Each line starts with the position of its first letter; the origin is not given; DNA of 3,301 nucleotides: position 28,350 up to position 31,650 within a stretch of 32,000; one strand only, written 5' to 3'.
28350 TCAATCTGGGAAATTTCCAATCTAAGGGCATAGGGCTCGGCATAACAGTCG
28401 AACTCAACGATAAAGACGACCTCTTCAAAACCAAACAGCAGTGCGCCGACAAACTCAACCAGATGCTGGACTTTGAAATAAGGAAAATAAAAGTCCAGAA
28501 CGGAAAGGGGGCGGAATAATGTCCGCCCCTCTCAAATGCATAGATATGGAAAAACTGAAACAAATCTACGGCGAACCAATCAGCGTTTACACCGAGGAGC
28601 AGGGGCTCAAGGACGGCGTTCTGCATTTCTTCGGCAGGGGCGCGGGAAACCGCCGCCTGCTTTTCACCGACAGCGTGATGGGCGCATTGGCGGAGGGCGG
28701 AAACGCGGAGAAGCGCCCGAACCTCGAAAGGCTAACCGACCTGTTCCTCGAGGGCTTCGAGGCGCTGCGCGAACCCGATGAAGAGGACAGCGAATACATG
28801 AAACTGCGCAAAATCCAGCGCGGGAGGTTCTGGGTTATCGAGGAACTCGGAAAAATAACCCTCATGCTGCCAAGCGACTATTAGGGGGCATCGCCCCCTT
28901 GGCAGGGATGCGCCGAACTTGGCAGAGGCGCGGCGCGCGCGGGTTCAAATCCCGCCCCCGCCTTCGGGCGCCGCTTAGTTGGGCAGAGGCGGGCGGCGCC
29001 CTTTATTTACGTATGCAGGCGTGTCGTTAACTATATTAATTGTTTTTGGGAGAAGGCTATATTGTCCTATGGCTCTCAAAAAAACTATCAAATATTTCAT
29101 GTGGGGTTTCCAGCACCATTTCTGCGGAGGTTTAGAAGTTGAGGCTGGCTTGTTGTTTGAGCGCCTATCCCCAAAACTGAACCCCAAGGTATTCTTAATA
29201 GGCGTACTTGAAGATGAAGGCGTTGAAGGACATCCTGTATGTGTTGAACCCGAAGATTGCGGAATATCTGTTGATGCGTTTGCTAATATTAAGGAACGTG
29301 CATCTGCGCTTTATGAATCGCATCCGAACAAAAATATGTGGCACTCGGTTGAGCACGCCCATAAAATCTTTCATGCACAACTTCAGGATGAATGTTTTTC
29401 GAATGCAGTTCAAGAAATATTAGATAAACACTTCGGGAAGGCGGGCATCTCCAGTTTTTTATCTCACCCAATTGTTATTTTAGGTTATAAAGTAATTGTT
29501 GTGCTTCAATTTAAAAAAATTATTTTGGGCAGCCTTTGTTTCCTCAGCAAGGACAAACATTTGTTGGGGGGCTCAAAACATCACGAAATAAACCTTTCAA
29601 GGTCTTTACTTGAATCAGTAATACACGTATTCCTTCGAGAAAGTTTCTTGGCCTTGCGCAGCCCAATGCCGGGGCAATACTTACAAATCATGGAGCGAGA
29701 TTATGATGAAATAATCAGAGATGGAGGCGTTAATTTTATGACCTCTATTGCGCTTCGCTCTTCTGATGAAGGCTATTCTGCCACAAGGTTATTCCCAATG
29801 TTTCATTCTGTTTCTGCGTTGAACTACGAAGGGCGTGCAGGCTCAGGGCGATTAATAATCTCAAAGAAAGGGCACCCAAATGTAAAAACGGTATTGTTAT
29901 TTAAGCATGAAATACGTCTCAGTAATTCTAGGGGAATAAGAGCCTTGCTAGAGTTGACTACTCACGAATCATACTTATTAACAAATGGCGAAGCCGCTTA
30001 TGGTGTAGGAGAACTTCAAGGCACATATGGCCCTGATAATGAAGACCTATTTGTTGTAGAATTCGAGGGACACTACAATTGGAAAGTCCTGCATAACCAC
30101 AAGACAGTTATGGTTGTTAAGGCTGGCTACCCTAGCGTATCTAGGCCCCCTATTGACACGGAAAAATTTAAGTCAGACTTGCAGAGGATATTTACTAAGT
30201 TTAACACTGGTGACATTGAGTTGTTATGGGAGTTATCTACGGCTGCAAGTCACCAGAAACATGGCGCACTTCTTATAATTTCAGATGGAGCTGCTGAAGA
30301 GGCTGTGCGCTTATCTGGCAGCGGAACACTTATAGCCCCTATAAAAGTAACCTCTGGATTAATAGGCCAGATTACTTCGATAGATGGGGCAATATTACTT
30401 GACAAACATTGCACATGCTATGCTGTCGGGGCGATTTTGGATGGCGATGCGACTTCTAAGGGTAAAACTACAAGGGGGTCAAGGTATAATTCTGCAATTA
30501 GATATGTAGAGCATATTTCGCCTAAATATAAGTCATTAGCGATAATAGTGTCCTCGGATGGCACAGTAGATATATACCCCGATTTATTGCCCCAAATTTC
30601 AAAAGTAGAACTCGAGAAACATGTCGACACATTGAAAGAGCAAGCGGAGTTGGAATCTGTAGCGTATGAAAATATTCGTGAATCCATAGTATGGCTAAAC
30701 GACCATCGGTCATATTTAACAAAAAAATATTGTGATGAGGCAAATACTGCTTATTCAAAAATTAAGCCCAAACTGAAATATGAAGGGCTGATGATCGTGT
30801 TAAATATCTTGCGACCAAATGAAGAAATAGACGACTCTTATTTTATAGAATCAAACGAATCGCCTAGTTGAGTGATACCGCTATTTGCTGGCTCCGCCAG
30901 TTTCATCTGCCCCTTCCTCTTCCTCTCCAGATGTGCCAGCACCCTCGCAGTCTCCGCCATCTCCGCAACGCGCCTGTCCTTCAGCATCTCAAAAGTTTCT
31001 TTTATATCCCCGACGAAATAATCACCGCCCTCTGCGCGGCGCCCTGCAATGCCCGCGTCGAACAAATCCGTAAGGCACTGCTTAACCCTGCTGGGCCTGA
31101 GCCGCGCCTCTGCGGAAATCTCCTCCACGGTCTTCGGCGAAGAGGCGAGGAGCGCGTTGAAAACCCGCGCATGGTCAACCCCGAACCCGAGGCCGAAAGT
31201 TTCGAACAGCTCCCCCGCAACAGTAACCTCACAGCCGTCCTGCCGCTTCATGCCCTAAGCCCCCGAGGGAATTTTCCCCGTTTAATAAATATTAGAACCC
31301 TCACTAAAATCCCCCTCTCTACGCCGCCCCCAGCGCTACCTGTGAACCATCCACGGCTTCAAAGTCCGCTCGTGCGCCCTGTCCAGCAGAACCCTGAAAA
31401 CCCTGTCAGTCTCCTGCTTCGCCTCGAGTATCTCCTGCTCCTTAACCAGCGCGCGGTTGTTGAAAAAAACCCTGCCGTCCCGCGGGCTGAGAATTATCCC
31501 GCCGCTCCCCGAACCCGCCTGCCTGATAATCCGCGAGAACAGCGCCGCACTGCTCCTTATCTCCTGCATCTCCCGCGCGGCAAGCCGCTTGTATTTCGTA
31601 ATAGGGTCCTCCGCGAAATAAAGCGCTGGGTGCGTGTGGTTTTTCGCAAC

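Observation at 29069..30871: Low-GC single-gene insertion encoding an unknown 390-aa N-terminus fused to a diadenylate-cyclase-like domain with RHR replaced by RYN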

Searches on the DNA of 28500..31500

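Call 51: search_rna_families(source=window, start=28500, end=31500, threshold=evalue, max_evalue=1, show_alignments=2)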
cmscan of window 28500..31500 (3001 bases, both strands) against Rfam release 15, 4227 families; matches with E-value up to 1: 1.
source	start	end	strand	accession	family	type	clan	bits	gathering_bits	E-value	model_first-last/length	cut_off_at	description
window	29568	29664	-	RF01426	snoR126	Gene; snRNA; snoRNA; CD-box;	-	23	39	0.49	1-101/101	no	small nucleolar RNA snoR126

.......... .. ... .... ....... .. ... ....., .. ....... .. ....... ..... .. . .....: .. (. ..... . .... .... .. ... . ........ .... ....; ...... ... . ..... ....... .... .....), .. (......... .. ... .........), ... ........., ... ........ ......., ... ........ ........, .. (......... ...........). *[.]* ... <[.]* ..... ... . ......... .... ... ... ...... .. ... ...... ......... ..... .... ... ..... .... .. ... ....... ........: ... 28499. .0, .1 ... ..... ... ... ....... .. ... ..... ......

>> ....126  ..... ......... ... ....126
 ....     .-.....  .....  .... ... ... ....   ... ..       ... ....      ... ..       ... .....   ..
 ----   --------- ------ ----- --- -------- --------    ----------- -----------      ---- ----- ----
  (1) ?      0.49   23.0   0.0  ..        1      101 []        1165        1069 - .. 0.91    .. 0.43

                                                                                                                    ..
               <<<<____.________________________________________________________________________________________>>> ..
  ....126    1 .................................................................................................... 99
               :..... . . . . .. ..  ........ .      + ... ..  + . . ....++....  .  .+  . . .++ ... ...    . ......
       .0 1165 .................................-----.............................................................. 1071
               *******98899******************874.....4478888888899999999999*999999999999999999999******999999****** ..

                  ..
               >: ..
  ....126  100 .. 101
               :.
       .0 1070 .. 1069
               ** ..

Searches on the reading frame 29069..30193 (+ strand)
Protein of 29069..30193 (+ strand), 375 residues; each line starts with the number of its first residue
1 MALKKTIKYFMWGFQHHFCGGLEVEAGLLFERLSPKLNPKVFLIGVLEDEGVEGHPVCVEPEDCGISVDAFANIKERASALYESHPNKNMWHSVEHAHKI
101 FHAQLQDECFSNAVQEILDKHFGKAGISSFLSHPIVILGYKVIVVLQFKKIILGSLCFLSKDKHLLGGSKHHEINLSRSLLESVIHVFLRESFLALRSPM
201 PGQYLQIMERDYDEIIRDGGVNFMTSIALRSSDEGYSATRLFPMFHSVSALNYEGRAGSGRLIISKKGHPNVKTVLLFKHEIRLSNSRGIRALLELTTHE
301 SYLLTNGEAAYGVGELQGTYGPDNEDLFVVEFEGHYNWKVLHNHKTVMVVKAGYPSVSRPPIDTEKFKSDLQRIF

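Call 86: predict_structure(alignment_id=A8)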
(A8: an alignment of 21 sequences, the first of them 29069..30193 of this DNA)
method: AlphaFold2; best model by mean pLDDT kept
length: 375 residues; sequences in the alignment: 21
mean_pLDDT: 86.7   pTM: 0.87
mean pLDDT of the five models: 86.7, 86.1, 85.6, 85.6, 83.2
residues with pLDDT >= 90: 209; 70-90: 123; 50-70: 37; < 50: 6
segments of 3 or more residues with pLDDT < 50: 1-6
pLDDT, mean of each block of 10 residues (from residue 1): 48 85 94 90 90 81 89 94 90 87 93 96 93 92 95 81 70 81 95 83 68 94 91 70 92 74 93 95 93 90 93 91 90 93 92 84 80 90
secondary structure, 60 per line:
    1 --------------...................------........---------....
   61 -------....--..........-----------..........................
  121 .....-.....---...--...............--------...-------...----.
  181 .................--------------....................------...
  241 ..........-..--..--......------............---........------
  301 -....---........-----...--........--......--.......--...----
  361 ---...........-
elements in order: H15-33 E40-47 E57-60 H68-71 H74-83 H95-125 E127-131 E135-137 E140-149 H150-154 E163-165 E173-175 H180-197 H212-231 H238-250 E260-265 E272-283 H287-294 E302-305 E309-316 E327-334 E337-342 E345-351 E354-356 H364-374

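Call 90: fold_search(model_id=the predicted structure, library=pdb)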
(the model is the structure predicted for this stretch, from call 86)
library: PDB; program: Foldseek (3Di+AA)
matches with E <= 10: 246; with E <= 0.001: 0
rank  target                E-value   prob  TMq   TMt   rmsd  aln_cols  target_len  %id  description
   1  4qsg                  1.9e-02  0.60  0.14  0.19   9.4       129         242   12  Crystal structure of gas vesicle protein GvpF from Microcystis aeruginosa (released 2014-11-12)
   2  3axs                  4.4e-02  0.33  0.16  0.15   9.8       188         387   14  Complex structure of tRNA methyltransferase Trm1 from Aquifex aeolicus with sinefungin (released 2011-08-03)
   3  9hny_FS               8.8e-02  0.15  0.12  0.16  15.9       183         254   15  Mitoribosomal small subunit in complex with Mettl15 and Mettl17 (released 2025-03-26)
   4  6l5d_B                1.3e-01  0.30  0.14  0.18  10.2       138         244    9  Crystal structure of the gas vesicle protein GvpF from Anabaena sp. PCC7120 (released 2020-09-02)
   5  6sga_FU               1.6e-01  0.14  0.13  0.16  16.9       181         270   12  Body domain of the mt-SSU assemblosome from Trypanosoma brucei (released 2019-09-18)
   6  9hny_FQ               1.6e-01  0.28  0.14  0.20   8.6       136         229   12  Mitoribosomal small subunit in complex with Mettl15 and Mettl17 (released 2025-03-26)
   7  2dul                  2.6e-01  0.23  0.13  0.13   9.8       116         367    9  Crystal structure of tRNA G26 methyltransferase Trm1 in apo form from Pyrococcus horikoshii (released 2007-01-24)
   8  2avx_MODEL_1_A        2.9e-01  0.12  0.13  0.23   9.2       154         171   14  solution structure of E coli SdiA1-171 (released 2006-06-20)
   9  8ucg_A                3.4e-01  0.16  0.09  0.09  16.1       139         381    9  Thermophilic RNA Ligase from Palaeococcus pacificus K92A (released 2024-02-21)
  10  8ucg_B                3.4e-01  0.09  0.08  0.08  17.5       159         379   10  Thermophilic RNA Ligase from Palaeococcus pacificus K92A (released 2024-02-21)
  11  8uch                  4.8e-01  0.08  0.08  0.08  17.4       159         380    9  Thermophilic RNA Ligase from Palaeococcus pacificus K92A + ATP (released 2024-02-21)
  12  6xyd_C                5.7e-01  0.15  0.13  0.34  10.6       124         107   10  Crystal structure of Q4D6Q6, a conserved kinetoplastid-specific protein from Trypanosoma cruzi (released 2020-06-10)
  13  2ytz_A                6.1e-01  0.08  0.13  0.13  11.4       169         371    8  Complex structure of Trm1 from Pyrococcus horikoshii with S-adenosyl-L-Homocystein in the orthorhombic crystal-lattice (released 2007-10-09)
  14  8ucf                  6.4e-01  0.08  0.08  0.08  17.2       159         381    9  Thermophilic RNA Ligase from Palaeococcus pacificus K238G (released 2024-02-21)
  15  6xyd_A                7.2e-01  0.13  0.14  0.32   9.9       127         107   10  Crystal structure of Q4D6Q6, a conserved kinetoplastid-specific protein from Trypanosoma cruzi (released 2020-06-10)
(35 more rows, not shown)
